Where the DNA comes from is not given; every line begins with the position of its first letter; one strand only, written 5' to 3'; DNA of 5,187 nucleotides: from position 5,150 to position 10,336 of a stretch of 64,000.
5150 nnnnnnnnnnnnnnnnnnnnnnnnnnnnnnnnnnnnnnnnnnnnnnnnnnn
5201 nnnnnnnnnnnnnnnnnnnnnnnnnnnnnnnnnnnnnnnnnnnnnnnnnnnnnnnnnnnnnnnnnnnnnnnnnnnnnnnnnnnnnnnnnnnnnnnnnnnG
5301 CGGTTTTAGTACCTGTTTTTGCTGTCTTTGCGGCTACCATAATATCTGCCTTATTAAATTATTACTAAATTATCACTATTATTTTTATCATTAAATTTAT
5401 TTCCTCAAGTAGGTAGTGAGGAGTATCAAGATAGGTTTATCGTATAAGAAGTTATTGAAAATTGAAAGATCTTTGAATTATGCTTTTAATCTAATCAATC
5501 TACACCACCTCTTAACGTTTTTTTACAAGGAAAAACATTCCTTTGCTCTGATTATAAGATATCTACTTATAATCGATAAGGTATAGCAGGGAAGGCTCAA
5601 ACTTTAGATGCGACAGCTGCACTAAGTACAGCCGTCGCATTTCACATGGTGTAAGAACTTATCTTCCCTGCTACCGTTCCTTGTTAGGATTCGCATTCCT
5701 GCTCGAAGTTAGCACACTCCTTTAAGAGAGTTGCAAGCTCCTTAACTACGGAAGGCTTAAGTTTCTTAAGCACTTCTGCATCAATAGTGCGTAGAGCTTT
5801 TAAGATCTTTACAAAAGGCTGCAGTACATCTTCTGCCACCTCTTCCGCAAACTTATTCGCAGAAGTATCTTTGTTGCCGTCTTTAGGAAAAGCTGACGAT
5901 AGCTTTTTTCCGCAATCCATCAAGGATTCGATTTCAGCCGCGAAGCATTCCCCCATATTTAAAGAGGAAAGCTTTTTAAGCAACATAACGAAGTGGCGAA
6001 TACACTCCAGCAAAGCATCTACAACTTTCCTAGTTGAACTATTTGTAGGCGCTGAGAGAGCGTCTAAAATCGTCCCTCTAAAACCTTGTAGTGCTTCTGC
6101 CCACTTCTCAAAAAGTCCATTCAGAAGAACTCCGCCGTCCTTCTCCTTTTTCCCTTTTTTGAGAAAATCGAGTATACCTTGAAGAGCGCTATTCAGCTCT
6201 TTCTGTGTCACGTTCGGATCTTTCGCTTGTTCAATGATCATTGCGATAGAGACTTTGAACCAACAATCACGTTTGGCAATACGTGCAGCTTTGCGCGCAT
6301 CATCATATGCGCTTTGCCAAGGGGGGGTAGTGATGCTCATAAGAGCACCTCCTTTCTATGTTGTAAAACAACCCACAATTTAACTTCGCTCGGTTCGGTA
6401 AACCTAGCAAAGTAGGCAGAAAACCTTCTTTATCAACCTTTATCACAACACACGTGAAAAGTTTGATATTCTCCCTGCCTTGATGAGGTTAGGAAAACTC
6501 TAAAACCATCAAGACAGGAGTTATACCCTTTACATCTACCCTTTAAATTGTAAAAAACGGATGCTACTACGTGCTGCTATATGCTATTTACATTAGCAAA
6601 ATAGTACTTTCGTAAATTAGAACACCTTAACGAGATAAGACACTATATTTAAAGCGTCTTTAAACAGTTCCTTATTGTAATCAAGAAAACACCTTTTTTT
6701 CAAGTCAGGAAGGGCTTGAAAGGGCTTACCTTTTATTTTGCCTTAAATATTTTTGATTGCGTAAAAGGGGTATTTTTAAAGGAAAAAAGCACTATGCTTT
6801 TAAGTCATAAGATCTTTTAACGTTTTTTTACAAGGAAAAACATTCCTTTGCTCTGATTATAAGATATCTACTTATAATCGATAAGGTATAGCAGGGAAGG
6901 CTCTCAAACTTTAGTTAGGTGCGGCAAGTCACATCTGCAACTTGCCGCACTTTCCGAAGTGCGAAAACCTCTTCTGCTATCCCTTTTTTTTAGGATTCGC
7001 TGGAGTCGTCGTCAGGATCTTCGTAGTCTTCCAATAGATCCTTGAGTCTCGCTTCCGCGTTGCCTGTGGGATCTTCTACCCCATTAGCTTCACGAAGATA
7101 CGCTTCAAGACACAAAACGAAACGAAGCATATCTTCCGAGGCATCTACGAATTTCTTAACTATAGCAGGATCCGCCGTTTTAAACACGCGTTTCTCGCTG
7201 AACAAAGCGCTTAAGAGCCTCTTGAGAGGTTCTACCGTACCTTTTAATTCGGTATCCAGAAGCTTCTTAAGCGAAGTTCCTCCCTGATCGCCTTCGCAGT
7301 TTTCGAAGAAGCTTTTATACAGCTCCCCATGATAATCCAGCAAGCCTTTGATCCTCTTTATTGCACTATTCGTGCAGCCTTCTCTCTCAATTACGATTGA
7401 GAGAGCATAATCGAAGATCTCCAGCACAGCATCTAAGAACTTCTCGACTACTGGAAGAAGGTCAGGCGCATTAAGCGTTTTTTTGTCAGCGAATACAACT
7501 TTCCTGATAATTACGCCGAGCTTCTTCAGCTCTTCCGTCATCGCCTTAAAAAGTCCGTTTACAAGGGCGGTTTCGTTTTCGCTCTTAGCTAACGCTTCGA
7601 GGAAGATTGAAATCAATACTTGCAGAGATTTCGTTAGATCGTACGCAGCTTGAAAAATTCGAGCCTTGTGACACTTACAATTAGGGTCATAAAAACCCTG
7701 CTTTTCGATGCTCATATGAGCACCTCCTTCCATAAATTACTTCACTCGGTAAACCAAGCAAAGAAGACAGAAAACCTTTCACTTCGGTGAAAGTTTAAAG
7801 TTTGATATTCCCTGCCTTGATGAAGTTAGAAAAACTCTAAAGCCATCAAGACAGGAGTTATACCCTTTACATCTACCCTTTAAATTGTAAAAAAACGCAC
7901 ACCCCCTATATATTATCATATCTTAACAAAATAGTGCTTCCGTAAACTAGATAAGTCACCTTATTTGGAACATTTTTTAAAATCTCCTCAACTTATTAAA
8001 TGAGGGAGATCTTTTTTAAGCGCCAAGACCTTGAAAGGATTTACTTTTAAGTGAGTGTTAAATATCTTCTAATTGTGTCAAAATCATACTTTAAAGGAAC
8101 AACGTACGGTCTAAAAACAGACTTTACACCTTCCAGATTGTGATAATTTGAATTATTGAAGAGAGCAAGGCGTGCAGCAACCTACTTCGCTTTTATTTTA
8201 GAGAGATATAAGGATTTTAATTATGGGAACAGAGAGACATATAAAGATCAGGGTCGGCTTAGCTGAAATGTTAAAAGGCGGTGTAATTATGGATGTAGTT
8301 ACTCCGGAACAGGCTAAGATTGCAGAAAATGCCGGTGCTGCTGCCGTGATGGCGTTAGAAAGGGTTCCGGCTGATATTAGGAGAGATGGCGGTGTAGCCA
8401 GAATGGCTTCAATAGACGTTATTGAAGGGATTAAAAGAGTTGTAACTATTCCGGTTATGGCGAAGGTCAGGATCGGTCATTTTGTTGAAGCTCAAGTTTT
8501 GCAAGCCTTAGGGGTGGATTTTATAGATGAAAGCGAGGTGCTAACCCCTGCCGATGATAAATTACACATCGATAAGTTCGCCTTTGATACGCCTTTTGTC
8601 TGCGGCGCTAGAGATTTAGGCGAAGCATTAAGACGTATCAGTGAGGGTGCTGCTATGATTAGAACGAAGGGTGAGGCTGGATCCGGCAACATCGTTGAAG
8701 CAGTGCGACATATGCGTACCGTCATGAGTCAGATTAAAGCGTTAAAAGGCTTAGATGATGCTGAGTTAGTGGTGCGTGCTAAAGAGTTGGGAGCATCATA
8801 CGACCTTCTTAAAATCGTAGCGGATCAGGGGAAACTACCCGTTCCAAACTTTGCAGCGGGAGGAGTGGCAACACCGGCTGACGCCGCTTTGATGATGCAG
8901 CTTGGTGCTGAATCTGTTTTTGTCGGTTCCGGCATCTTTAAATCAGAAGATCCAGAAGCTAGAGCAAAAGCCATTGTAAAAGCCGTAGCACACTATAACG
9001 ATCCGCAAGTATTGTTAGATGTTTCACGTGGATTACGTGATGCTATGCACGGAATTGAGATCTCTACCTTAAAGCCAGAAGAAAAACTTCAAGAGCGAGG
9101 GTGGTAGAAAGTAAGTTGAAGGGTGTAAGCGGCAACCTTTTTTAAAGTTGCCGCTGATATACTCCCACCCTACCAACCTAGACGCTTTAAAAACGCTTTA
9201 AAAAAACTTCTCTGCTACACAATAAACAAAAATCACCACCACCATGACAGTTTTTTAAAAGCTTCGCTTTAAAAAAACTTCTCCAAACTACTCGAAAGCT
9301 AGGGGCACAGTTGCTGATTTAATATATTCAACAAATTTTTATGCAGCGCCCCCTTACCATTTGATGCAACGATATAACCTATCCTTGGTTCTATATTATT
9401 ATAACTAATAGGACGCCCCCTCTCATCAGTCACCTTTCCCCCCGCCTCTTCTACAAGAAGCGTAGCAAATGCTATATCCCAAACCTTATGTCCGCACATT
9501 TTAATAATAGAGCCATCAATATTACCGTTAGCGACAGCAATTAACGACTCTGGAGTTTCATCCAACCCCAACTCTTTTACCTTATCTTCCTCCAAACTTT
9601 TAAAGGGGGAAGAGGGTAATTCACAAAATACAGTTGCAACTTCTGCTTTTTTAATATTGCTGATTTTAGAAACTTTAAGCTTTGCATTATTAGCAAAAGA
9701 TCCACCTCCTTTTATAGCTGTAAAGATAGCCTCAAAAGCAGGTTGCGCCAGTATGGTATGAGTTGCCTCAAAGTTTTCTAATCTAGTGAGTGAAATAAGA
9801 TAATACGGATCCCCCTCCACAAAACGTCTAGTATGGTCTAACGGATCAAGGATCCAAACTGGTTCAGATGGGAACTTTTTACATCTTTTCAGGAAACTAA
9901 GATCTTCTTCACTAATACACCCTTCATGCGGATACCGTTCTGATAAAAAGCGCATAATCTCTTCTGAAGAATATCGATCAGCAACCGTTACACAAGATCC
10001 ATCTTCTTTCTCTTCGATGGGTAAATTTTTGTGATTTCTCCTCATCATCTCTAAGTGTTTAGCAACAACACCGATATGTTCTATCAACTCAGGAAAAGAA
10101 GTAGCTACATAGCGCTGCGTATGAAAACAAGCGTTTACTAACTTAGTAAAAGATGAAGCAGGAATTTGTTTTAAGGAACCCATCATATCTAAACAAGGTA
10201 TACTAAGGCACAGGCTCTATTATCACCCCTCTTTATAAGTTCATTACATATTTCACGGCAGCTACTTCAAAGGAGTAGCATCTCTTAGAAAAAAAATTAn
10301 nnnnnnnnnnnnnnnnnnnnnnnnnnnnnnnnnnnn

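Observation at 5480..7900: Tandem diverged paralog pair whose flanks are far better conserved than the coding sequence; structured 5' leader and 3' palindrome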

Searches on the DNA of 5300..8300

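Call 64: search_rna_families(source=window, start=5300, end=8300, threshold=evalue, max_evalue=1)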
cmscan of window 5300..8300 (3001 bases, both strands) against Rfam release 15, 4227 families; matches with E-value up to 1: 1.
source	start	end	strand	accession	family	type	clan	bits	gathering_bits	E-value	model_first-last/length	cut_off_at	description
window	6779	6848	-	RF04313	aspC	Cis-reg;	-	31.1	100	0.031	1-124/124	no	aspC ncRNA motif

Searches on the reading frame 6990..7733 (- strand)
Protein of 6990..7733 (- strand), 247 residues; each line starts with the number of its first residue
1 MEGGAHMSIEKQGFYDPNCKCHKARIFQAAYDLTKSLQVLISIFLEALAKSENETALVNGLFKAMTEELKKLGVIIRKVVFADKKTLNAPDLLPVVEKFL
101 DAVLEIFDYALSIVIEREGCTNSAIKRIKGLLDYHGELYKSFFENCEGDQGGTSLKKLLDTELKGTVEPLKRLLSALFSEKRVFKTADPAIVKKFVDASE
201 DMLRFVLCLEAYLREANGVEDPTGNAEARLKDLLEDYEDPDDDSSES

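Call 7: search_protein_families(library=pfam, proteins=[window:6990-7733:-], max_evalue=1)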
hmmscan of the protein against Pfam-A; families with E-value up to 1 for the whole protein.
window:6990-7733:- (247 aa): 0 families

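Call 24: search_protein_representatives(alignment_id=A2)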
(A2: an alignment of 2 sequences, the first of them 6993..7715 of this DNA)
Query: 2 sequences, 266 profile positions. Proteins with E-value up to 0.001 (for the whole library): 4; up to 1e-10: 3; up to 1e-30: 3. The best 4 are listed.
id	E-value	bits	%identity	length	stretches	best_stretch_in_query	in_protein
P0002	2.0e-126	437.5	-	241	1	1-266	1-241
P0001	6.5e-112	389.9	-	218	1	1-224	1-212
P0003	4.6e-61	223.2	-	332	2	171-266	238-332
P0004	8.9e-08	48.5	-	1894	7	52-100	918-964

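Call 26: predict_structure(protein=window:6993-7715:-)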
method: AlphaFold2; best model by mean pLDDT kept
length: 241 residues; sequences in the alignment: 1
mean_pLDDT: 47.3   pTM: 0.39
mean pLDDT of the five models: 47.3, 44.1, 43.7, 43.2, 42.4
residues with pLDDT >= 90: 0; 70-90: 0; 50-70: 78; < 50: 163
segments of 3 or more residues with pLDDT < 50: 1-17, 46-48, 74-88, 106-116, 118-120, 125-186, 188-190, 197-222, 227-241
pLDDT, mean of each block of 10 residues (from residue 1): 32 45 60 62 56 62 57 46 45 53 50 47 49 40 33 36 46 41 47 50 46 45 48 42 31
secondary structure, 60 per line:
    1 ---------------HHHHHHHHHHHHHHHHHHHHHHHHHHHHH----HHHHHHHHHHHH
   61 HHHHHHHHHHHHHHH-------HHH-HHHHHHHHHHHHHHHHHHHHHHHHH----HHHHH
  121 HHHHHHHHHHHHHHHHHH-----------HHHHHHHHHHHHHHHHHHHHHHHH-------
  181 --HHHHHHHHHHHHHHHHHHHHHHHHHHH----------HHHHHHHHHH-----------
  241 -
elements in order: H16-44 H49-75 H87-111 H116-138 H150-173 H183-209 H220-229
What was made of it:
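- Tried and rejected: Structure: the single-sequence model of B was poor (pLDDT 47, call 26).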

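Call 27: find_homologous_proteins(query=window:6993-7715:-, max_evalue=0.01)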
Query window:6993-7715:- (241 aa): 2 proteins with E <= 0.01 among 834 candidates.
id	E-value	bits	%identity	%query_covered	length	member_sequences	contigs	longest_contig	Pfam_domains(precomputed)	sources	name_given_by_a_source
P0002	1.1e-151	521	100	100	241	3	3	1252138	-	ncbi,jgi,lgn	ncbi:MAG: hypothetical protein ACOX2O_04495 [Bdellovibrionota bacterium]|jgi:hypothetical protein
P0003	4.0e-65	238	53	93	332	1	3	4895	-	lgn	-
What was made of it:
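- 6990..7715 (-): Gene B, 241 aa, starting at MSIEK. All-helical, acidic (pI 4.9), with an acidic C-terminal tail. Identical to ACOX2O_04495 (call 27).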

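Call 28: find_encoding_contigs(protein=P0003, flank=10000, max_places=10)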
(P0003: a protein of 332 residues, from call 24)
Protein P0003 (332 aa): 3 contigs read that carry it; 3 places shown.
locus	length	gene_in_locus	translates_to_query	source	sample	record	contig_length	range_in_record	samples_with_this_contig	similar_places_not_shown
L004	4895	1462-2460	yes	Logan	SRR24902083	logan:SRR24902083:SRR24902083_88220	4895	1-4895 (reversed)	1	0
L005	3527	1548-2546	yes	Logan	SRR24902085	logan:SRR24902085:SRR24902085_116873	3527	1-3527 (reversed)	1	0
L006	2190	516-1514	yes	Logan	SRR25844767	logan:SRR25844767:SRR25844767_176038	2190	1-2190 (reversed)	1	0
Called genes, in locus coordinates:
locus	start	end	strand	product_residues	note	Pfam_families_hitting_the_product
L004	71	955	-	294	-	PF01680:SOR_SNZ, PF05690:ThiG (weak)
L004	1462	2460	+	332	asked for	-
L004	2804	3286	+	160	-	-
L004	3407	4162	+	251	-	PF23023:Anti-Pycsar_Apyc1, PF00753:Lactamase_B, PF12706:Lactamase_B_2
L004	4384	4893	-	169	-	?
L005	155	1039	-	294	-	PF01680:SOR_SNZ, PF05690:ThiG (weak)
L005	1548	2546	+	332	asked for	-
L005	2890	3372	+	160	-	-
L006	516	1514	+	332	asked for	-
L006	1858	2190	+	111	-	?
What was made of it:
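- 6990..7715 (-): 53% identical to P0003, which sits at the same locus in another strain (calls 27, 28).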

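Call 37: search_protein_families(library=padloc, proteins=[window:6993-7715:-, P0003], max_evalue=0.1)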
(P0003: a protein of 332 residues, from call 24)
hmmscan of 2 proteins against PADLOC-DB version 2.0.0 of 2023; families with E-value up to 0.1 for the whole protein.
window:6993-7715:- (241 aa): 1 family
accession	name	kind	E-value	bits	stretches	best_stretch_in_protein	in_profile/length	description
PDLC02485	BrxC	-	0.015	10.7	1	17-96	1086-1164/1376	BrxC-PglY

P0003 (332 aa): 0 families

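Call 38: search_protein_families(library=ncbifam, proteins=[window:6993-7715:-, P0003], max_evalue=0.1)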
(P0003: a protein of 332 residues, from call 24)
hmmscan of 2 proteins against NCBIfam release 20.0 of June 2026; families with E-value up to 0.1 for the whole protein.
window:6993-7715:- (241 aa): 0 families

P0003 (332 aa): 0 families

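Call 72: search_protein_families(library=phrogs, proteins=[window:6993-7715:-, P0003], max_evalue=0.1)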
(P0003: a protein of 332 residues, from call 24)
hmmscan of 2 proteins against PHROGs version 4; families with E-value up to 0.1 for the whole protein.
window:6993-7715:- (241 aa): 0 families

P0003 (332 aa): 1 family
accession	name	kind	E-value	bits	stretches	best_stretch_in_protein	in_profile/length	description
phrog_1994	-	DNA, RNA and nucleotide metabolism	0.011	16.6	1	208-287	23-99/170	DNA binding protein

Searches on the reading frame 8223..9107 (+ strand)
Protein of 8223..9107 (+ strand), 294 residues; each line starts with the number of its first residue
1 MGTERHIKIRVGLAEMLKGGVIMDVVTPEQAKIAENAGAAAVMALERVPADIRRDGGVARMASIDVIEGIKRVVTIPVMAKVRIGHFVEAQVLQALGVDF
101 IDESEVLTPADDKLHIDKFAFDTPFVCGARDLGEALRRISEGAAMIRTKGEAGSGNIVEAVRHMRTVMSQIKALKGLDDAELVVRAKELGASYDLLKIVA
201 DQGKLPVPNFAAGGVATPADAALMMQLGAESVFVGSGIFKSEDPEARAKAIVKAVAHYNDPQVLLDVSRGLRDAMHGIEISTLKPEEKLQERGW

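Call 7: search_protein_families(library=pfam, proteins=[window:8223-9107:+], max_evalue=1)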
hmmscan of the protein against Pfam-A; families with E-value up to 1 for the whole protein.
window:8223-9107:+ (294 aa): 8 families
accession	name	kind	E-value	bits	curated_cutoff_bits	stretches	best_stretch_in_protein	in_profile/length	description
PF01680.23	SOR_SNZ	-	1.6e-102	342.1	27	1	8-212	3-207/207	SOR/SNZ family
PF05690.20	ThiG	-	2.1e-08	34.3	23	1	195-256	166-225/247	Thiazole biosynthesis protein ThiG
PF17935.6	TetR_C_27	-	0.00064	20.2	26.1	1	235-269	61-95/106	Tetracyclin repressor-like, C-terminal domain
PF03060.21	NMO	-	0.0034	17.3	28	1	194-253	183-238/331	Nitronate monooxygenase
PF00218.27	IGPS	-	0.0085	15.7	27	1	210-249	213-252/254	Indole-3-glycerol phosphate synthase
PF04131.20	NanE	-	0.0088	15.7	27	1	193-242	134-180/192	Putative N-acetylmannosamine-6-phosphate epimerase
PF00977.27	His_biosynth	-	0.028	14.3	23.6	1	190-241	176-225/228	Histidine biosynthesis protein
PF01207.24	Dus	-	0.036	13.6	20.4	0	202-238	180-217/311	Dihydrouridine synthase (Dus)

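Call 53: find_encoding_contigs(protein=window:8223-9107:+, flank=5000, max_places=10)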
Protein window:8223-9107:+ (294 aa): 14 contigs read that carry it; 10 places shown.
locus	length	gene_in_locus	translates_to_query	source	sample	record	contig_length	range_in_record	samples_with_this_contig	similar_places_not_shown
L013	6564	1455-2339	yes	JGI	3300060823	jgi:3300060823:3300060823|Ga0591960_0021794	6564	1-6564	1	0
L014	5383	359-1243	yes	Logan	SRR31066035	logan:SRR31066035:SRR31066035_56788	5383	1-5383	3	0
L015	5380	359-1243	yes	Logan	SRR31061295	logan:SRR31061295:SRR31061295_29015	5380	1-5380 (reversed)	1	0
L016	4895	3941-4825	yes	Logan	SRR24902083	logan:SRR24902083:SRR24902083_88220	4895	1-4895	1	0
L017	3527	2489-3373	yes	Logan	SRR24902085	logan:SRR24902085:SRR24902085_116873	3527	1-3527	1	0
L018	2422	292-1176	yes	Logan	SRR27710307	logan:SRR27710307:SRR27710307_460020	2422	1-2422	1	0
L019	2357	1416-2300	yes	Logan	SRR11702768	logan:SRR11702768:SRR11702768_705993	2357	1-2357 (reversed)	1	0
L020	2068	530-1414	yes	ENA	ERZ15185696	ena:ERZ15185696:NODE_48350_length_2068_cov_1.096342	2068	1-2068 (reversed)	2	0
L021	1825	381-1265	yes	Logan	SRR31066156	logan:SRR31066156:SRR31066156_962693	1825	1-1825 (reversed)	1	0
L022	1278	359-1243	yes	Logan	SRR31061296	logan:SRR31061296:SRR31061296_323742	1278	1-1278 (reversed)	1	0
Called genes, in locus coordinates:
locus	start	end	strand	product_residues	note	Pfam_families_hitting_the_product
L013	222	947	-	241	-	-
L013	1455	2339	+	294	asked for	PF01680:SOR_SNZ, PF05690:ThiG (weak)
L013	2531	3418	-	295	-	PF00459:Inositol_P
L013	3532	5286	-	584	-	PF01368:DHH, PF02272:DHHA1, PF17768:RecJ_OB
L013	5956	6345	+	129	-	PF07963:N_methyl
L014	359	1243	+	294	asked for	PF01680:SOR_SNZ, PF05690:ThiG (weak)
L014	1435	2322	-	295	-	PF00459:Inositol_P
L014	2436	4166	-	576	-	PF01368:DHH, PF02272:DHHA1, PF17768:RecJ_OB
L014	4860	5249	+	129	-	PF07963:N_methyl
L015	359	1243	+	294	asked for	PF01680:SOR_SNZ, PF05690:ThiG (weak)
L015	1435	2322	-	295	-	PF00459:Inositol_P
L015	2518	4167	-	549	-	PF01368:DHH, PF02272:DHHA1, PF17768:RecJ_OB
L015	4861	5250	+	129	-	PF07963:N_methyl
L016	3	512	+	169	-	?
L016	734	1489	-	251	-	PF23023:Anti-Pycsar_Apyc1, PF00753:Lactamase_B, PF12706:Lactamase_B_2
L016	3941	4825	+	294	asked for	PF01680:SOR_SNZ, PF05690:ThiG (weak)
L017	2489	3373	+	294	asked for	PF01680:SOR_SNZ, PF05690:ThiG (weak)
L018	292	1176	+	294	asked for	PF01680:SOR_SNZ, PF05690:ThiG (weak)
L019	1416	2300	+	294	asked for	PF01680:SOR_SNZ, PF05690:ThiG (weak)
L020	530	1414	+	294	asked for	PF01680:SOR_SNZ, PF05690:ThiG (weak)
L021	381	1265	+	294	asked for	PF01680:SOR_SNZ, PF05690:ThiG (weak)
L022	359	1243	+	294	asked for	PF01680:SOR_SNZ, PF05690:ThiG (weak)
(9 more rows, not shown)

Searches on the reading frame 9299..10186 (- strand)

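Call 51: search_protein_families(library=pfam, proteins=[window:9299-10186:-], max_evalue=0.001)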
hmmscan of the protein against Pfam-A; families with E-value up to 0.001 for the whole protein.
window:9299-10186:- (295 aa): 1 family
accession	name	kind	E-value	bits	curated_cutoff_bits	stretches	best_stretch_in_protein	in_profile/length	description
PF00459.30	Inositol_P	-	5.9e-35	121.5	27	1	42-289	14-266/271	Inositol monophosphatase family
